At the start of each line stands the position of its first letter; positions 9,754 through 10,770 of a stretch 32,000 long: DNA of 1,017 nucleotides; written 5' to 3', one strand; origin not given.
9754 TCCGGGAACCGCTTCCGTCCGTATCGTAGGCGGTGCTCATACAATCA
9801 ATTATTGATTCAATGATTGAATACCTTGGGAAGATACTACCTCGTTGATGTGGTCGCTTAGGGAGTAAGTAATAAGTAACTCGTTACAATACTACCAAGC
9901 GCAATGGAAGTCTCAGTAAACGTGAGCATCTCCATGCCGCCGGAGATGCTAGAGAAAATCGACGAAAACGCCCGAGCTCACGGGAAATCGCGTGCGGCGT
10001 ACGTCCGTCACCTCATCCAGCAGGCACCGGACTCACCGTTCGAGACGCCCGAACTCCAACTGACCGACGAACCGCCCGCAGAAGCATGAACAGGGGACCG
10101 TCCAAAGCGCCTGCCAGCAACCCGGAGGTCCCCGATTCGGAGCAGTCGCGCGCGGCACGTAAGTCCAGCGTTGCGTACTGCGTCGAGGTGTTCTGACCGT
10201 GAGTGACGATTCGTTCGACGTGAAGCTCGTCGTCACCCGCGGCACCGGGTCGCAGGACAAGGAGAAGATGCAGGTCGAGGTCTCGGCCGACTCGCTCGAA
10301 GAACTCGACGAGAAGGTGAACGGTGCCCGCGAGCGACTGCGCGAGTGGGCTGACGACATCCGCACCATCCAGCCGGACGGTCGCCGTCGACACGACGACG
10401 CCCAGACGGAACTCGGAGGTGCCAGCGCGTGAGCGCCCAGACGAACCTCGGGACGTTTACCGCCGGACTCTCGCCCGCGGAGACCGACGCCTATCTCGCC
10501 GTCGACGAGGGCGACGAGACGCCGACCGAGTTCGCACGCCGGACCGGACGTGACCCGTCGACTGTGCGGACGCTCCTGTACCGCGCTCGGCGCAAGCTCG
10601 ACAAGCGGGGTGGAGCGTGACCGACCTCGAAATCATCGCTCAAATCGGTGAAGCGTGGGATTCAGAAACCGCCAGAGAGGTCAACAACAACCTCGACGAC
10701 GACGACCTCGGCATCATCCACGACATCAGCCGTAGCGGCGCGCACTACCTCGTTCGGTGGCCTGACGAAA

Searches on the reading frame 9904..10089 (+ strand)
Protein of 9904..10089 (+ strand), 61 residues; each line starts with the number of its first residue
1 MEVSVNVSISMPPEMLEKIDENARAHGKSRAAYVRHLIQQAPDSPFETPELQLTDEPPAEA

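Call 4: search_protein_families(library=pfam, proteins=[window:9904-10089:+], max_evalue=1)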
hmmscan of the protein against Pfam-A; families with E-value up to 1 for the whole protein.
window:9904-10089:+ (61 aa): 9 families
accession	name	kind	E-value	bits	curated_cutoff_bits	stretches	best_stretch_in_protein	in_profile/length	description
PF01402.27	RHH_1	-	3.5e-07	30.4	20.5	1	6-40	1-35/39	Ribbon-helix-helix protein, copG family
PF15919.11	HicB_lk_antitox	-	0.00055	20.5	27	1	5-36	90-121/123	HicB_like antitoxin of bacterial toxin-antitoxin system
PF03869.20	Arc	-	0.00076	19.7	20.4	1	11-29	11-29/50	Arc-like DNA binding domain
PF07878.17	RHH_5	-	0.00082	19.5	26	1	7-41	4-38/43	CopG-like RHH_1 or ribbon-helix-helix domain, RHH_5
PF22513.2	FitA-like_RHH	-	0.0018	18.6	27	1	12-41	9-38/39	Antitoxin FitA-like, ribbon-helix-helix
PF21983.2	NikA-like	-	0.0019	18.7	27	1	6-41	6-41/72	Mobilization protein NikA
PF12441.14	CopG_antitoxin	-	0.029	15.5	28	1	6-40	44-78/79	CopG antitoxin of type II toxin-antitoxin system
PF03813.20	Nrap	-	0.07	13.7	31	1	5-45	1-41/149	Nrap protein domain 1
PF17297.7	PEPCK_N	-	0.2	11.7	23.8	1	10-56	81-127/218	Phosphoenolpyruvate carboxykinase N-terminal domain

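Call 5: search_protein_families(library=phrogs, proteins=[window:9904-10089:+], max_evalue=0.1)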
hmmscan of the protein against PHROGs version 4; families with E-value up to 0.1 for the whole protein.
window:9904-10089:+ (61 aa): 8 families
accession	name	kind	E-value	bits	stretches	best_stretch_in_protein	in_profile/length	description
phrog_4738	-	transcription regulation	3.4e-09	37.3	1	4-41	14-52/59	transcriptional repressor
phrog_13890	-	unknown function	1.4e-07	32.4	1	7-41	20-54/73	-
phrog_22505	-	unknown function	0.00033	22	1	4-54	6-58/150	-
phrog_7325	-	transcription regulation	0.00042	21.5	1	7-41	59-93/151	CopG-like transcriptional repressor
phrog_18157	-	transcription regulation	0.0024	19.8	1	6-34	51-79/93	transcriptional repressor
phrog_876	-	transcription regulation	0.0078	16.8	1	7-40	11-44/239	transcriptional repressor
phrog_18767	-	unknown function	0.05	14.4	1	5-40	18-54/71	-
phrog_13358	-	unknown function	0.067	14.2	1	17-43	11-37/54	-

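Call 6: search_protein_families(library=padloc, proteins=[window:9904-10089:+], max_evalue=1)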
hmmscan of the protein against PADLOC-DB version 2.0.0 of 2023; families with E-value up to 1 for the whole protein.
window:9904-10089:+ (61 aa): 0 families

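Call 7: search_protein_families(library=ncbifam, proteins=[window:9904-10089:+], max_evalue=1)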
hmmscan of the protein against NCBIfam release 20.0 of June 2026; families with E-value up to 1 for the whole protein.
window:9904-10089:+ (61 aa): 7 families
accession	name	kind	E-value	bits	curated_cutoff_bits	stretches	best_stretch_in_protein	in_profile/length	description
NF050181.1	TA_anti_VapB_Myco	equivalog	4.5e-05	23.9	60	1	11-43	9-41/72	type II toxin-antitoxin system VapB family antitoxin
NF048017.1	antitoxin_RelB_like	equivalog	0.00017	21.8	50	1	11-40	2-31/70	type II toxin-antitoxin system RelB family antitoxin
NF053762.1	aCcr1_fam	equivalog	0.0046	16.8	60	1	7-36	3-32/38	aCcr1 family cell cycle regulator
NF047399.1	BrnA_antitoxin_add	equivalog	0.011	15.9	60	1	5-39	33-67/70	type II toxin-antitoxin system BrnA family antitoxin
NF041551.1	YlcI_YnfO_N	subfamily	0.019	15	30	1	12-35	10-32/42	YlcI/YnfO family protein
NF010451.0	PRK13877.1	equivalog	0.093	13.1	134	1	8-37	17-46/124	conjugal transfer transcriptional regulator TraJ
NF001884.0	PRK00630.1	subfamily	0.2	11.8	119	1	5-39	11-46/148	nickel responsive regulator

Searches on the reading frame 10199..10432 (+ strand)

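Call 4: search_protein_families(library=pfam, proteins=[window:10199-10432:+], max_evalue=1)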
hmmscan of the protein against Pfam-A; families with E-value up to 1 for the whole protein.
window:10199-10432:+ (77 aa): 2 families
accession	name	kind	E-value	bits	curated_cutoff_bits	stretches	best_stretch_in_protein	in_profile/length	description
PF24115.1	DUF7389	-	2.9e-11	43.8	27.8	1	8-60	14-66/67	Domain of unknown function (DUF7389)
PF25366.1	RUFY4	-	0.041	14.6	27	1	19-74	11-66/90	RUFY4-like domain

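Call 5: search_protein_families(library=phrogs, proteins=[window:10199-10432:+], max_evalue=0.1)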
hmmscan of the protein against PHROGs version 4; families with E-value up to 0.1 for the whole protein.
window:10199-10432:+ (77 aa): 2 families
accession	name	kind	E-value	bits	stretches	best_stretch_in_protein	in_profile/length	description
phrog_31398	-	unknown function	0.038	14.1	1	20-68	137-184/280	-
phrog_37839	-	unknown function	0.045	14.5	1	33-72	66-105/207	-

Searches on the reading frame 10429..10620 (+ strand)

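Call 4: search_protein_families(library=pfam, proteins=[window:10429-10620:+], max_evalue=1)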
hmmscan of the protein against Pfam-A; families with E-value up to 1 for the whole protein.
window:10429-10620:+ (63 aa): 4 families
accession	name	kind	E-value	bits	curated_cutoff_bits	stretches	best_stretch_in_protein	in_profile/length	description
PF08281.18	Sigma70_r4_2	-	1.9e-07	31.1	25.7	1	12-57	9-54/54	Sigma-70, region 4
PF13551.12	HTH_29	-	0.00085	19.8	28.1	1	21-52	4-35/64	Winged helix-turn helix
PF01978.25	TrmB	-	0.018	15.3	25.6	1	13-56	5-45/68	Sugar-specific transcriptional regulator TrmB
PF09339.16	HTH_IclR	-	0.019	15.2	22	1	23-51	12-40/52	IclR helix-turn-helix domain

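Call 5: search_protein_families(library=phrogs, proteins=[window:10429-10620:+], max_evalue=0.1)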
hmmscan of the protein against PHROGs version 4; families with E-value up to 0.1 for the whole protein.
window:10429-10620:+ (63 aa): 9 families
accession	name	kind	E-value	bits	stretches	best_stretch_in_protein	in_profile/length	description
phrog_6362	-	unknown function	1.8e-14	54.4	1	2-59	2-62/65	-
phrog_30937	-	unknown function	0.0021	19.1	1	31-53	39-61/62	-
phrog_3282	-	transcription regulation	0.0026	18.7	1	8-58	42-91/158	sigma factor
phrog_3288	-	transcription regulation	0.018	14.8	1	14-52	353-393/531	transcriptional regulator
phrog_1190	-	transcription regulation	0.025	15.3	1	11-60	109-158/167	RNA polymerase sigma factor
phrog_6223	-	transcription regulation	0.067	14.3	1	20-46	9-34/73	transcriptional repressor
phrog_575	-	integration and excision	0.071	14.2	1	31-50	15-34/71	Cox-like excisionase and repressor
phrog_27486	-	unknown function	0.078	13.9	1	33-56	24-47/59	-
phrog_1740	-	transcription regulation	0.084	12.3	1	30-60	185-215/567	RNA polymerase sigma factor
